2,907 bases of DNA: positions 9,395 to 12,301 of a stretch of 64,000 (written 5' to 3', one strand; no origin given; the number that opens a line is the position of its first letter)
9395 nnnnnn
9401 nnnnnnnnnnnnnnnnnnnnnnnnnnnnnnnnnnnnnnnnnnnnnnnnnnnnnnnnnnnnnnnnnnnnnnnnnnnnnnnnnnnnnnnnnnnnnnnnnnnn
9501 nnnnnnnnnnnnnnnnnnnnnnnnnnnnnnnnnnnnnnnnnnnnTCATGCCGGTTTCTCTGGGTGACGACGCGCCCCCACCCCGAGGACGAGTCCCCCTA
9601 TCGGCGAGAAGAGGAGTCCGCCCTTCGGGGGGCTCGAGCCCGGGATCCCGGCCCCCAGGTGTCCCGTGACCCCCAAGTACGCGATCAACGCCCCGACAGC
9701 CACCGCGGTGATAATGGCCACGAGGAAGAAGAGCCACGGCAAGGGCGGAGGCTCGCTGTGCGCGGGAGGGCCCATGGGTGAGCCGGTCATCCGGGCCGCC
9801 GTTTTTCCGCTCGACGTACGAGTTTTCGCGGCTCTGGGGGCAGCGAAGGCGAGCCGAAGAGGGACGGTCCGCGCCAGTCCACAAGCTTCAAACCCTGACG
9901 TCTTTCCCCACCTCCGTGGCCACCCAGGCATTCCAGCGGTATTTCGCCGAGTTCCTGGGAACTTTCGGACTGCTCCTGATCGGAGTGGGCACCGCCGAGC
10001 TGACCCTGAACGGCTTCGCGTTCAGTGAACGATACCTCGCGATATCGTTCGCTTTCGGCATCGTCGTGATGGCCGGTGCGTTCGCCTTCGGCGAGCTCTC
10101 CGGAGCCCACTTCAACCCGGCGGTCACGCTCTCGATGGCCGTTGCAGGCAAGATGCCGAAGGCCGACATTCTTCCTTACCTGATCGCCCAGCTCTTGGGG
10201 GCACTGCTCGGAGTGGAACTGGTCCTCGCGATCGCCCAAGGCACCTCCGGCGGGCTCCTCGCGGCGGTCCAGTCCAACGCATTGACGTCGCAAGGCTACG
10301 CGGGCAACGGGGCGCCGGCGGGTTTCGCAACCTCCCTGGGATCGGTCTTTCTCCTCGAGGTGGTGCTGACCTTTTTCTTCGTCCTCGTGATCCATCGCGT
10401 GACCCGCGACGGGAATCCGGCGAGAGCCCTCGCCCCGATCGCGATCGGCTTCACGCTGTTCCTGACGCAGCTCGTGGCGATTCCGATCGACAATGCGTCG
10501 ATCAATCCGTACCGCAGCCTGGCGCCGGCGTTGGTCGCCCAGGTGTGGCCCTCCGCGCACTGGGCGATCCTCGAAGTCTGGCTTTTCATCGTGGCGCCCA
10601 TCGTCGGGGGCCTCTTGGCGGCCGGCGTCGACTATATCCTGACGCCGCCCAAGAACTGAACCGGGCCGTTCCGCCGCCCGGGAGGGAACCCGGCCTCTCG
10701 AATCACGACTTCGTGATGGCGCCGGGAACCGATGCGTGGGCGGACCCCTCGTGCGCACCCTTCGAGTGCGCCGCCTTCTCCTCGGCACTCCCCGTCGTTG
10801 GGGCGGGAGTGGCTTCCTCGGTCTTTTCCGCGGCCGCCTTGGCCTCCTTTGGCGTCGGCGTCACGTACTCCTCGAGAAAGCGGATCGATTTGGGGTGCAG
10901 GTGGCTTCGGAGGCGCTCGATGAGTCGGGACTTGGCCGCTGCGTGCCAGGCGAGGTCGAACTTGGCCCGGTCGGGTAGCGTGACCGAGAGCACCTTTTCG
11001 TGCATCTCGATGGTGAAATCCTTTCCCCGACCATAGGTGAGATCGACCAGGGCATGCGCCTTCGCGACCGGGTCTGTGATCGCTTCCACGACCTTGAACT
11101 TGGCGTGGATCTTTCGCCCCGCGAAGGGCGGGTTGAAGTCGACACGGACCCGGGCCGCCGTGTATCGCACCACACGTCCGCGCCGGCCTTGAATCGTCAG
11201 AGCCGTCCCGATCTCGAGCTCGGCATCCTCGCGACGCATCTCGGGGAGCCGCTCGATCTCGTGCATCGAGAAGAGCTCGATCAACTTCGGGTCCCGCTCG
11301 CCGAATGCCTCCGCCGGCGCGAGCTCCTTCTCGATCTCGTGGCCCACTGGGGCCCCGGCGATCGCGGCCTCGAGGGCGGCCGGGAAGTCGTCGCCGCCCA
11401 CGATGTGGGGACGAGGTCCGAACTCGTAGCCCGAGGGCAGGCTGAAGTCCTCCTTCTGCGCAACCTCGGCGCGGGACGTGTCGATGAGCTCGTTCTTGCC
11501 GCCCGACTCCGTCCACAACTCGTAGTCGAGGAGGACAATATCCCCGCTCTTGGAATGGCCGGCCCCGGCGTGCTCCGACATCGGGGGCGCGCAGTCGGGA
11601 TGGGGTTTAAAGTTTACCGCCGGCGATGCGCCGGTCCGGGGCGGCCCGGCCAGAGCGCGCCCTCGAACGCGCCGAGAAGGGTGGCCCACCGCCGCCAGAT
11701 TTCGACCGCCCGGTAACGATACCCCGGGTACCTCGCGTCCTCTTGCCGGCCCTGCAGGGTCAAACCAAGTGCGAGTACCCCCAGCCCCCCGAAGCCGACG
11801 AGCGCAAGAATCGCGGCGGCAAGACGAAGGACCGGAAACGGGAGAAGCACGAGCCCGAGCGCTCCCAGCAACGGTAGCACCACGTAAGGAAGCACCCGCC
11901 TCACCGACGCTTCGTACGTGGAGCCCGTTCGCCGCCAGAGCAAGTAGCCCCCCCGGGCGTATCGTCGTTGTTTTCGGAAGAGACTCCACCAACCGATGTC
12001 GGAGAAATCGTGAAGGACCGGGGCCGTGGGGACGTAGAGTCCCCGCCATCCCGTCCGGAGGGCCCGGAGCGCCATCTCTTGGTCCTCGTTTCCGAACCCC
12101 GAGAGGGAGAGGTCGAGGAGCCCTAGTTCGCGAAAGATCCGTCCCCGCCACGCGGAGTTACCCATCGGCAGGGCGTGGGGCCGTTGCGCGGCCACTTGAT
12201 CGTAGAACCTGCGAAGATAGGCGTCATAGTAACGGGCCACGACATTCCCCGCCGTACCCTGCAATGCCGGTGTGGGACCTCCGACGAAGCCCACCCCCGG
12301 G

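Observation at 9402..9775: Pair of tiny ATGA-coupled single-pass membrane protein genes antisense to the methyltransferase/aquaporin interval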

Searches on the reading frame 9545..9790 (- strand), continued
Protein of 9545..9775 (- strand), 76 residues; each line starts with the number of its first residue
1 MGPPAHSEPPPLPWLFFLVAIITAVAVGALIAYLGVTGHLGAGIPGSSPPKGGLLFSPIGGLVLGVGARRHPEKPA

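Call 35: find_encoding_contigs(protein=P0064, flank=4000, max_places=2)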
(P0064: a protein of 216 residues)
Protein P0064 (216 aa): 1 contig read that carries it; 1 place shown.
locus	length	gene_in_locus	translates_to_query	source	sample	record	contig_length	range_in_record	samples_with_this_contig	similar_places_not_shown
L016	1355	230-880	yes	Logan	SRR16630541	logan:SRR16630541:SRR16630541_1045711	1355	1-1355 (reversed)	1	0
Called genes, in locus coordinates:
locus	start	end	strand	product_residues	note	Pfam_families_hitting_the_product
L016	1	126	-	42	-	?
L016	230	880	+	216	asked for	PF06525:SoxE (faint)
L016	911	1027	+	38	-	-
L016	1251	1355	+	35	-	?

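Call 36: find_encoding_contigs(protein=P0078, flank=4000, max_places=2)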
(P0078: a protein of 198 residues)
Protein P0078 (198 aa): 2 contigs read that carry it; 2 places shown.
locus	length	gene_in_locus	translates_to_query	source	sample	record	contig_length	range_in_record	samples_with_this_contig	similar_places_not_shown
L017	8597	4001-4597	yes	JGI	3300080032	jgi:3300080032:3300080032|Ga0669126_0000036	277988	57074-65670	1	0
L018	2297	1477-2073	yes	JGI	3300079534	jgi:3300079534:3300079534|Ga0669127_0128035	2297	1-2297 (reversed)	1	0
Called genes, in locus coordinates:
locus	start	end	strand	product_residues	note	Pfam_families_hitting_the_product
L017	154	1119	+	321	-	PF01073:3Beta_HSD, PF01370:Epimerase, PF02719:Polysacc_synt_2 (faint), PF04321:RmlD_sub_bind, PF05368:NmrA (faint), PF16363:GDP_Man_Dehyd, PF13460:NAD_binding_10 (weak)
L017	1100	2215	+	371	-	PF00535:Glycos_transf_2, PF13641:Glyco_tranf_2_3, PF13632:Glyco_trans_2_3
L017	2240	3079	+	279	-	PF22199:FKBP26_IF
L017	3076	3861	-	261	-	PF00230:MIP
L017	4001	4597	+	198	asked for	PF06525:SoxE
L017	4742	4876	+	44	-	-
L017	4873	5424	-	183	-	-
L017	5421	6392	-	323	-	PF03308:MeaB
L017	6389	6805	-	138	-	PF02310:B12-binding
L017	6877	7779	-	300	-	-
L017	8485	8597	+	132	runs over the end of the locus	PF01092:Ribosomal_S6e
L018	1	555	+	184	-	?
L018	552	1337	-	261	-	PF00230:MIP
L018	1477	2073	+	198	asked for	PF06525:SoxE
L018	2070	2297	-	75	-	?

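Call 37: find_encoding_contigs(protein=P0076, flank=4000, max_places=2)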
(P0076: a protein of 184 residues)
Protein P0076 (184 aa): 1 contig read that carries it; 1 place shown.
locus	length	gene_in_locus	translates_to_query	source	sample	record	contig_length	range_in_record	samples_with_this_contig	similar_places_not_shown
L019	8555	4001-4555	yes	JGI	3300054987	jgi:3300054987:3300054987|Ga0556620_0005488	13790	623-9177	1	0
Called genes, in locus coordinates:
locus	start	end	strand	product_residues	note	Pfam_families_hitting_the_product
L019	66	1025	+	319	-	PF00106:adh_short (faint), PF01370:Epimerase, PF02719:Polysacc_synt_2 (weak), PF04321:RmlD_sub_bind, PF01073:3Beta_HSD, PF07993:NAD_binding_4 (faint), PF13460:NAD_binding_10, PF16363:GDP_Man_Dehyd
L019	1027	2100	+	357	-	PF00535:Glycos_transf_2, PF13641:Glyco_tranf_2_3, PF13632:Glyco_trans_2_3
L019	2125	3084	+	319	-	-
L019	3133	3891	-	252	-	PF00230:MIP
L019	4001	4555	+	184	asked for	PF06525:SoxE (faint)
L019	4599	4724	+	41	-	-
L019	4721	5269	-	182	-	PF08123:DOT1 (weak)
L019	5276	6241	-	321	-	PF03308:MeaB, PF02492:cobW (weak)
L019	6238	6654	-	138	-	PF02310:B12-binding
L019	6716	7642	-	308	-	PF06847:Arc_PepC_II (weak)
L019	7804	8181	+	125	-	PF01092:Ribosomal_S6e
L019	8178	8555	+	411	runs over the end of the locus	PF00009:GTP_EFTU, PF03144:GTP_EFTU_D2 (faint), PF09173:eIF2_C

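Call 54: search_solved_structures(query=A1, max_evalue=10)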
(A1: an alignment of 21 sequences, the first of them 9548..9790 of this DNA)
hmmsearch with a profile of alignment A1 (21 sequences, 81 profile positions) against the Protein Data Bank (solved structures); distinct sequences matched with E-value up to 10: 2.
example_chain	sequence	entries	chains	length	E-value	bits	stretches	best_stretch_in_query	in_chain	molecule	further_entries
9qef_E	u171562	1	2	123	0.92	12.3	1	17-55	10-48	Co-purified transmembrane protein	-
9xwu_A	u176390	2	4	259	5.6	9.8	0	20-43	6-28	CDP-diacylglycerol pyrophosphatase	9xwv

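Call 60: predict_structure(alignment_id=A1)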
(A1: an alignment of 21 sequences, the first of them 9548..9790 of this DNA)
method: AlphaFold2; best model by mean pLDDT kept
length: 81 residues; sequences in the alignment: 21
mean_pLDDT: 69.3   pTM: 0.39
mean pLDDT of the five models: 69.3, 68.4, 67.0, 67.0, 66.0
residues with pLDDT >= 90: 17; 70-90: 17; 50-70: 36; < 50: 11
segments of 3 or more residues with pLDDT < 50: 56-59
pLDDT, mean of each block of 10 residues (from residue 1): 65 81 97 91 66 50 52 52 58
secondary structure, 60 per line:
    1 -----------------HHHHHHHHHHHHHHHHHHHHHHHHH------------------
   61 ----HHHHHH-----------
elements in order: H18-42 H65-70
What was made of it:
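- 9548..9634 (-): Weakly constrained tail of A (residues 48-76): Ser/Pro/Gly linker, a Gly-rich hydrophobic stretch (conserved G53, P58, G61) and a basic end. It occupies the place where relatives carry the cupredoxin domain. Low pLDDT (call 60).
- On Sulfocyanin / SoxE blue copper proteins (PF06525): AlphaFold2 gives a TM helix at residues 13-37 (call 60).
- Checked: AlphaFold2 with 21 homologues gives one confident helix in A, residues 13-37 in 76-aa numbering, and low confidence elsewhere (call 60).
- AlphaFold2 gives one confident TM helix in A (call 60).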

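Call 61: predict_structure(protein=P0074)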
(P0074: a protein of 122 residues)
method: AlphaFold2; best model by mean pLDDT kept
length: 122 residues; sequences in the alignment: 1
mean_pLDDT: 60.1   pTM: 0.33
mean pLDDT of the five models: 60.1, 59.2, 58.4, 56.0, 53.6
residues with pLDDT >= 90: 0; 70-90: 28; 50-70: 68; < 50: 26
segments of 3 or more residues with pLDDT < 50: 42-52, 76-79, 88-91
pLDDT, mean of each block of 10 residues (from residue 1): 59 69 72 61 46 54 60 51 50 56 72 71 50
secondary structure, 60 per line:
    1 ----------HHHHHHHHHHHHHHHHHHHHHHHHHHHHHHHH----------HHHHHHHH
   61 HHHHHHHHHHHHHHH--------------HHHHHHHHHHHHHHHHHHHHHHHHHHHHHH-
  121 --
elements in order: H11-42 H53-75 H90-119
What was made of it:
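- Tried and rejected: It gives three helices at low confidence (pLDDT 60, call 61) and is used only as weak support.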

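Call 66: search_protein_families(library=padloc, proteins=[window:9548-9775:-], max_evalue=1)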
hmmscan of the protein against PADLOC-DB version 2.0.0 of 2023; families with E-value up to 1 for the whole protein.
window:9548-9775:- (76 aa): 0 families

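Call 72: find_encoding_contigs(protein=P0055, flank=3000, max_places=2)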
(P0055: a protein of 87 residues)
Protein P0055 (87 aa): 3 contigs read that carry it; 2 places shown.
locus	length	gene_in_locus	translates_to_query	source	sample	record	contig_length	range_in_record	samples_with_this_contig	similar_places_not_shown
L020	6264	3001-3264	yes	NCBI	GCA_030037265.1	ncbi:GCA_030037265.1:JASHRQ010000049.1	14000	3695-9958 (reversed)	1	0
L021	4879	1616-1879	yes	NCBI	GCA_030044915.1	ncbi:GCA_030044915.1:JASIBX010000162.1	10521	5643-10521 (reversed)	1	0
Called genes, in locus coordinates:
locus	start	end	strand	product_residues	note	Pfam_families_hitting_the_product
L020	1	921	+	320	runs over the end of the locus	PF00106:adh_short (faint), PF01370:Epimerase, PF04321:RmlD_sub_bind (weak), PF01073:3Beta_HSD, PF13460:NAD_binding_10, PF16363:GDP_Man_Dehyd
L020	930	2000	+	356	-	PF13641:Glyco_tranf_2_3, PF00535:Glycos_transf_2, PF10111:Glyco_tranf_2_2 (faint), PF13632:Glyco_trans_2_3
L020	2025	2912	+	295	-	PF22199:FKBP26_IF (faint)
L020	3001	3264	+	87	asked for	-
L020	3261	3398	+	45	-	-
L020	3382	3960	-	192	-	-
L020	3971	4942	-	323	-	PF03308:MeaB, PF02492:cobW (faint)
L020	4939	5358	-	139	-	PF02310:B12-binding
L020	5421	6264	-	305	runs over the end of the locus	PF06847:Arc_PepC_II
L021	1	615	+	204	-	?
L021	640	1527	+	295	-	PF22199:FKBP26_IF (faint)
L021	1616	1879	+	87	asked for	-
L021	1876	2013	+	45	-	-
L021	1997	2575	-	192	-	-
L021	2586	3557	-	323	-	PF03308:MeaB, PF02492:cobW (faint)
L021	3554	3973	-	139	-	PF02310:B12-binding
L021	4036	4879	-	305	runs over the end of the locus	PF06847:Arc_PepC_II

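Call 73: find_encoding_contigs(protein=P0089, flank=3000, max_places=2)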
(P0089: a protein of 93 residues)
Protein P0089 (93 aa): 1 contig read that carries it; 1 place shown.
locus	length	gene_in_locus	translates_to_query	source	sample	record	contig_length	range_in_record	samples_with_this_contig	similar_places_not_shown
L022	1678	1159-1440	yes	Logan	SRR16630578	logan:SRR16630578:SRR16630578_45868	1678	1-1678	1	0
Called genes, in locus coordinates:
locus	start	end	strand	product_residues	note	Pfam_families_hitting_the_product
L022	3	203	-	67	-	?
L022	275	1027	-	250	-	PF00230:MIP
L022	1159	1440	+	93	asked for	-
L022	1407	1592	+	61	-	-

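Call 74: find_encoding_contigs(protein=P0053, flank=3000, max_places=2)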
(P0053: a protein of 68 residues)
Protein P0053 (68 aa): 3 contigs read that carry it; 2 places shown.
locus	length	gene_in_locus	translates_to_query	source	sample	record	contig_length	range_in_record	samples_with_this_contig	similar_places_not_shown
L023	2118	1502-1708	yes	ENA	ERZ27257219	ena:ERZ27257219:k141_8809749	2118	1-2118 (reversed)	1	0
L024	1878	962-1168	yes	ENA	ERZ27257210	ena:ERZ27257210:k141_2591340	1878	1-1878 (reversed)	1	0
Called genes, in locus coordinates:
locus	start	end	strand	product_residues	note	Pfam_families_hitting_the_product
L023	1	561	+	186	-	?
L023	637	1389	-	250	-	PF00230:MIP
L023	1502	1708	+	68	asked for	-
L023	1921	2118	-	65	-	?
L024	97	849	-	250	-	PF00230:MIP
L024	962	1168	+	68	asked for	-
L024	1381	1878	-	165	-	?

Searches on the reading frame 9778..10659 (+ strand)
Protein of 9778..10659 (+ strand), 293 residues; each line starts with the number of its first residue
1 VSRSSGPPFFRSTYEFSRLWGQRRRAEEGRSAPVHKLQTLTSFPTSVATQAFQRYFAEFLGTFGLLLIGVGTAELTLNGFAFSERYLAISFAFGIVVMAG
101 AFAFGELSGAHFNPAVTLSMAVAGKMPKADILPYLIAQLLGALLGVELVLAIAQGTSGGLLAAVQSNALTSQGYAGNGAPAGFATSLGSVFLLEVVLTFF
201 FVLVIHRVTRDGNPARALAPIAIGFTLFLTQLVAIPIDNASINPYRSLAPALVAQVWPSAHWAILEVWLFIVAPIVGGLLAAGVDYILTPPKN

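Call 6: search_protein_families(library=pfam, proteins=[window:9778-10659:+], max_evalue=0.1)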
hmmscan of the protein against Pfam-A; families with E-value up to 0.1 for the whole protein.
window:9778-10659:+ (293 aa): 1 family
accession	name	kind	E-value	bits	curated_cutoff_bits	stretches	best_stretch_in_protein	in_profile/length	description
PF00230.25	MIP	-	4.9e-43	147.9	25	1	50-282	6-219/222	Major intrinsic protein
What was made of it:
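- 9916..10659 (+): Flanking gene, not part of the pair: divergent MIP/aquaporin. Pfam PF00230, E 5e-43 (call 6).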

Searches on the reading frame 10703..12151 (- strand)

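Call 6: search_protein_families(library=pfam, proteins=[window:10703-12151:-], max_evalue=0.1)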
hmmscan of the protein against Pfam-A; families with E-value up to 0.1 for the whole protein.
window:10703-12151:- (482 aa): 1 family
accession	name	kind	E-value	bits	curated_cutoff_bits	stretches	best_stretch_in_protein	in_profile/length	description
PF22199.2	FKBP26_IF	-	0.00025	21.3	27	1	305-341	8-44/46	FKBP26, IF domain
